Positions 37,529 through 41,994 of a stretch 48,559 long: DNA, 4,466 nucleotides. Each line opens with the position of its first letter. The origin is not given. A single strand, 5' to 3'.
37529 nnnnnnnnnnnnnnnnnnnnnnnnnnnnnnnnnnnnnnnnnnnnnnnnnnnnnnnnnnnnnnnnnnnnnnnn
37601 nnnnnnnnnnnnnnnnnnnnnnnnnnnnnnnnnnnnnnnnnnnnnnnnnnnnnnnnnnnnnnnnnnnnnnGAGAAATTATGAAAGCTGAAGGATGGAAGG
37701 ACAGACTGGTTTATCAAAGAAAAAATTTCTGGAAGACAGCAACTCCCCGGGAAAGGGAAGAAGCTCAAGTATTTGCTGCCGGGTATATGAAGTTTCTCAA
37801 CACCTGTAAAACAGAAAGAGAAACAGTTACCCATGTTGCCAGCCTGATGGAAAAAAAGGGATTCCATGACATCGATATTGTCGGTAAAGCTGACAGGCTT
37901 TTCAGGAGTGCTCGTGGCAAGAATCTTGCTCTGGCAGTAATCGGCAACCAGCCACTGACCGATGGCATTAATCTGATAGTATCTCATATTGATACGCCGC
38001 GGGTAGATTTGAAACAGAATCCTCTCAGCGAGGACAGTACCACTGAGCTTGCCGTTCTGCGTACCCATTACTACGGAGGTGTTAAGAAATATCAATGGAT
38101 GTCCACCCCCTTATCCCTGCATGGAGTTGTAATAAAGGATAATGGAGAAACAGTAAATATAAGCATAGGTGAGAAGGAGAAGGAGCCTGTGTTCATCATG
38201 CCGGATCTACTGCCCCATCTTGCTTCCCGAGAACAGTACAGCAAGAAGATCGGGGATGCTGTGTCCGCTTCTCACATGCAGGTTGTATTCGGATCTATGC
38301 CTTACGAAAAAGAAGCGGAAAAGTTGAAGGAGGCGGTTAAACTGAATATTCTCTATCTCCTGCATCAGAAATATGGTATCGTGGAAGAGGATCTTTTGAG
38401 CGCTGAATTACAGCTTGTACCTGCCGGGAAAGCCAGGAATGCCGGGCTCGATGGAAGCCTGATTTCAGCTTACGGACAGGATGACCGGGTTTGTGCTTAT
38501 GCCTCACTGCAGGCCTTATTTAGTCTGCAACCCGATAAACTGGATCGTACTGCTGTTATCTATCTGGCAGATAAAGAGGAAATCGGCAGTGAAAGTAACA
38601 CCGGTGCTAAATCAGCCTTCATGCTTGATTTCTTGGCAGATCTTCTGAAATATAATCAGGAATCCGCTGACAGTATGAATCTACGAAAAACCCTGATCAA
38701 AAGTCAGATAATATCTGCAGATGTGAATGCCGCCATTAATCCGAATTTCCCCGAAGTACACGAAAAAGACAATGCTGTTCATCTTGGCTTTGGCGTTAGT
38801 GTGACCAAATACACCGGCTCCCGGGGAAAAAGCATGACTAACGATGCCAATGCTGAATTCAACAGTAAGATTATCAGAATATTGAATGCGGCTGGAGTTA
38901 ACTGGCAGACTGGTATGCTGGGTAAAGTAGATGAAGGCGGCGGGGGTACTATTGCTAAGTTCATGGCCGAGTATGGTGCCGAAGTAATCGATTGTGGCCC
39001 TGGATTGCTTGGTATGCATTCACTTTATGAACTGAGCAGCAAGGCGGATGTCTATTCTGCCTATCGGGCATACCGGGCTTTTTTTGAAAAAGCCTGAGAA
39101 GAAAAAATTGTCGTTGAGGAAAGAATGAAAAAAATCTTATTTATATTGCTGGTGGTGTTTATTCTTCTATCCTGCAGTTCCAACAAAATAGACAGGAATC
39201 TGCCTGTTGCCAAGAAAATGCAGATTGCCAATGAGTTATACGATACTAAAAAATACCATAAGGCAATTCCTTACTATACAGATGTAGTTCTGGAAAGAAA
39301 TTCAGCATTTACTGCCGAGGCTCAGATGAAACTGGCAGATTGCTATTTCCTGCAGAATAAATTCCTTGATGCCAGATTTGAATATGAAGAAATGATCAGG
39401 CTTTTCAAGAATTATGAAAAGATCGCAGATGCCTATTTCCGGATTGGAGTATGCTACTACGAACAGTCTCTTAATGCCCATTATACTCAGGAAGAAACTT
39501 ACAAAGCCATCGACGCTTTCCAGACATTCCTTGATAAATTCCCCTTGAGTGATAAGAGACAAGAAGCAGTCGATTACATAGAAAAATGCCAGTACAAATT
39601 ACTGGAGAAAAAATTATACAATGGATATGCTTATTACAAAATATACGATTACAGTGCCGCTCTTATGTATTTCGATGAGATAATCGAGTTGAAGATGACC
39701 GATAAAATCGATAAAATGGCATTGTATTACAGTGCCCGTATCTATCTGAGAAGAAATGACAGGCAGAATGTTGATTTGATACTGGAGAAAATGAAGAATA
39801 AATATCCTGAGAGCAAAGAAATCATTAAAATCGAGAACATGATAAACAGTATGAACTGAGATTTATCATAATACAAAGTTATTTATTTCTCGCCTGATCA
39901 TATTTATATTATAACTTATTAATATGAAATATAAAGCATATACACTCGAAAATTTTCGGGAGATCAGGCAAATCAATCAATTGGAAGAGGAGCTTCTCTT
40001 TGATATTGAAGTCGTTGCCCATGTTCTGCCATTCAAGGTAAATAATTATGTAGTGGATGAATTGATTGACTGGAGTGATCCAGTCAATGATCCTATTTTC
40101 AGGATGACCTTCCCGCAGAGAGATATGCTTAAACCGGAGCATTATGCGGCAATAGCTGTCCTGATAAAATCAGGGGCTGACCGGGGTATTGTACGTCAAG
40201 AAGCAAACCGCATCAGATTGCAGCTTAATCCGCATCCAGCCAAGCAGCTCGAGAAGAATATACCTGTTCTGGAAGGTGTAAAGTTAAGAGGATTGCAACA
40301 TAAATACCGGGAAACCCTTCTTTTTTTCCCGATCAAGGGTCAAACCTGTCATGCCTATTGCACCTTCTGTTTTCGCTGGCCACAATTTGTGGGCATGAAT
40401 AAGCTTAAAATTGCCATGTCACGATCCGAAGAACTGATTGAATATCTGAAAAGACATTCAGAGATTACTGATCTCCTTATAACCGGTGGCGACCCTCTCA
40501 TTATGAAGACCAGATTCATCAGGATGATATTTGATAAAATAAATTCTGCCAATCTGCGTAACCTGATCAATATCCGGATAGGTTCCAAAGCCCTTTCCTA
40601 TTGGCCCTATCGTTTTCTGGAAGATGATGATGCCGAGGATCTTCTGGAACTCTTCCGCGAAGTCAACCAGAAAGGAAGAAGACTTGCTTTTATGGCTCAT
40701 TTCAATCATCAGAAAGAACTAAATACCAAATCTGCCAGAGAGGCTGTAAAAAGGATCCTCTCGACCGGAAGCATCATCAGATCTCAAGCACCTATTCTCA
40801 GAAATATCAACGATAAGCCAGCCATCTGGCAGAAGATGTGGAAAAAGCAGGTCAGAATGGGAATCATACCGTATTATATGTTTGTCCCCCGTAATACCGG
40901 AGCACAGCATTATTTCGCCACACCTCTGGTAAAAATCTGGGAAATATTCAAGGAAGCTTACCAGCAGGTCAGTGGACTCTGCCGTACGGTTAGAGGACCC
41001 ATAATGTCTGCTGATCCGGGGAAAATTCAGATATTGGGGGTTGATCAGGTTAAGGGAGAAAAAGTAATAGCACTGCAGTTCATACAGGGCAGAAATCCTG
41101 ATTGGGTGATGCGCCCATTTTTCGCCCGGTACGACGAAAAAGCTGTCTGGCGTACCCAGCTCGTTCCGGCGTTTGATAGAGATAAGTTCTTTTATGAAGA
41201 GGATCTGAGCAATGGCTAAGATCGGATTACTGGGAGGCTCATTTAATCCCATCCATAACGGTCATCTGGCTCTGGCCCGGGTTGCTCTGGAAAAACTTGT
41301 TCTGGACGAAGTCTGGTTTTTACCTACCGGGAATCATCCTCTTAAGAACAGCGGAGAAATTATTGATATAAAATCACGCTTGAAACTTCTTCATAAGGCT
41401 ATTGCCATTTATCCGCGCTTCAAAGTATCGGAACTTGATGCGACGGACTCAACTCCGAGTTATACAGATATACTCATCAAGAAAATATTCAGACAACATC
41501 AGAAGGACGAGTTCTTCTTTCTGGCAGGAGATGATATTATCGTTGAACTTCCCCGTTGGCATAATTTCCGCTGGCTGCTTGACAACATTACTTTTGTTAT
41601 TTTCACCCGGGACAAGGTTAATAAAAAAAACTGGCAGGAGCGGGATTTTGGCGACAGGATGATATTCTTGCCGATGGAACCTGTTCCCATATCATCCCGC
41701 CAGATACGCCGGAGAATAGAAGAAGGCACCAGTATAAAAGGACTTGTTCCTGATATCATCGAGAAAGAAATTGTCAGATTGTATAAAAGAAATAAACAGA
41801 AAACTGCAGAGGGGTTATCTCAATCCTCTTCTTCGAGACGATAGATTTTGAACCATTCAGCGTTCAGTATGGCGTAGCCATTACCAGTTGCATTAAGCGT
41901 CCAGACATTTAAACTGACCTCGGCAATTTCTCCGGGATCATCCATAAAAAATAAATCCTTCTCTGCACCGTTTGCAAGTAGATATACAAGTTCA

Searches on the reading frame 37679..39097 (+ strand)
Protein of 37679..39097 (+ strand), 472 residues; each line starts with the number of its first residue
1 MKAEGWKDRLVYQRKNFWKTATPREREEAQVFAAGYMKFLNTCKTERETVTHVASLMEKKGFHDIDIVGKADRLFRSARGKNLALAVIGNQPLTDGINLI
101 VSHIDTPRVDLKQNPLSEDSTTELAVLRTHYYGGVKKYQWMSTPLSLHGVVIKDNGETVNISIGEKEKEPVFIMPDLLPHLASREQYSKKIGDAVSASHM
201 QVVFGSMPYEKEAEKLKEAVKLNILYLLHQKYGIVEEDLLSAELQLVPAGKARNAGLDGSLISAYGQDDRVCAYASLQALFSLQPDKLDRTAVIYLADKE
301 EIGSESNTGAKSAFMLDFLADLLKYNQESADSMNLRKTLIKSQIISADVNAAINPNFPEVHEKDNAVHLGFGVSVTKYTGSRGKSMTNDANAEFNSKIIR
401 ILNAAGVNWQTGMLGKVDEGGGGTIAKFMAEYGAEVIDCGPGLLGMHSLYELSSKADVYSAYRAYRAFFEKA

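Call 15: search_protein_families(library=pfam, proteins=[window:37679-39097:+], max_evalue=0.00001)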
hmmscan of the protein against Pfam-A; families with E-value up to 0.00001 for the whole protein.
window:37679-39097:+ (472 aa): 1 family
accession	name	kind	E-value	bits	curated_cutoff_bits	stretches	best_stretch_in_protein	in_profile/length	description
PF02127.20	Peptidase_M18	-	1.2e-95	321.3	24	1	39-469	1-432/432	Aminopeptidase I zinc metalloprotease (M18)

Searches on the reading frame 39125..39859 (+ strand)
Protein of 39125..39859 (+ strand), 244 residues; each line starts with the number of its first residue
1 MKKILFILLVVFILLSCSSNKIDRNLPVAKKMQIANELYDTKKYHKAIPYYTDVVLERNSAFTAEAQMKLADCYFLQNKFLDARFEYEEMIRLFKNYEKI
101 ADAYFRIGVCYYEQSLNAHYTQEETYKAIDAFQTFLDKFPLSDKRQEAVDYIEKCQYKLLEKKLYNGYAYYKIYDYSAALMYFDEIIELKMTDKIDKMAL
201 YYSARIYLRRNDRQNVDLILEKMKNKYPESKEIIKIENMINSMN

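Call 15: search_protein_families(library=pfam, proteins=[window:39125-39859:+], max_evalue=0.00001)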
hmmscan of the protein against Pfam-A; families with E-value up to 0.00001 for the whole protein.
window:39125-39859:+ (244 aa): 5 families
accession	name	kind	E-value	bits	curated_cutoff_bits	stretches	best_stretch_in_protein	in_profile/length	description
PF13174.12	TPR_6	-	4.1e-12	46.4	26.3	0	102-142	1-33/33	Tetratricopeptide repeat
PF13432.12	TPR_16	-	1.5e-11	44.9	32.7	0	34-90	3-56/65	Tetratricopeptide repeat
PF07719.23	TPR_2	-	1.7e-08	34.3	27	0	64-97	1-34/34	Tetratricopeptide repeat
PF13428.12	TPR_14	-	4.2e-07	30.5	23.5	0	65-103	2-40/44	Tetratricopeptide repeat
PF13525.12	YfiO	-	1.9e-06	28.2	25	0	39-185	16-166/203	Outer membrane lipoprotein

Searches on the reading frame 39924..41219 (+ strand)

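Call 15: search_protein_families(library=pfam, proteins=[window:39924-41219:+], max_evalue=0.00001)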
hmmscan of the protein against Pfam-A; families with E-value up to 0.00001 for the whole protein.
window:39924-41219:+ (431 aa): 0 families

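Call 85: search_protein_families(library=pfam, proteins=[window:39924-41219:+], max_evalue=0.01)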
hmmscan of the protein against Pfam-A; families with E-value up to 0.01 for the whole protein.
window:39924-41219:+ (431 aa): 2 families
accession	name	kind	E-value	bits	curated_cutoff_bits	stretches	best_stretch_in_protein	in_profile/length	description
PF04055.27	Radical_SAM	-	0.00066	20.3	29.5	1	139-217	4-80/166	Radical SAM superfamily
PF13353.11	Fer4_12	-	0.00072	20.3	22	1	140-211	13-82/137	4Fe-4S single cluster domain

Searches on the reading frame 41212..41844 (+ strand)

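Call 16: search_protein_families(library=pfam, proteins=[window:41212-41844:+], max_evalue=0.00001)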
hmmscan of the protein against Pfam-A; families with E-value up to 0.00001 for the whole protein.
window:41212-41844:+ (210 aa): 1 family
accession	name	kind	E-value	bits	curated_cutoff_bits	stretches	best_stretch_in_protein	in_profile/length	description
PF01467.32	CTP_transf_like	-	1.2e-22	81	21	1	6-168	1-133/133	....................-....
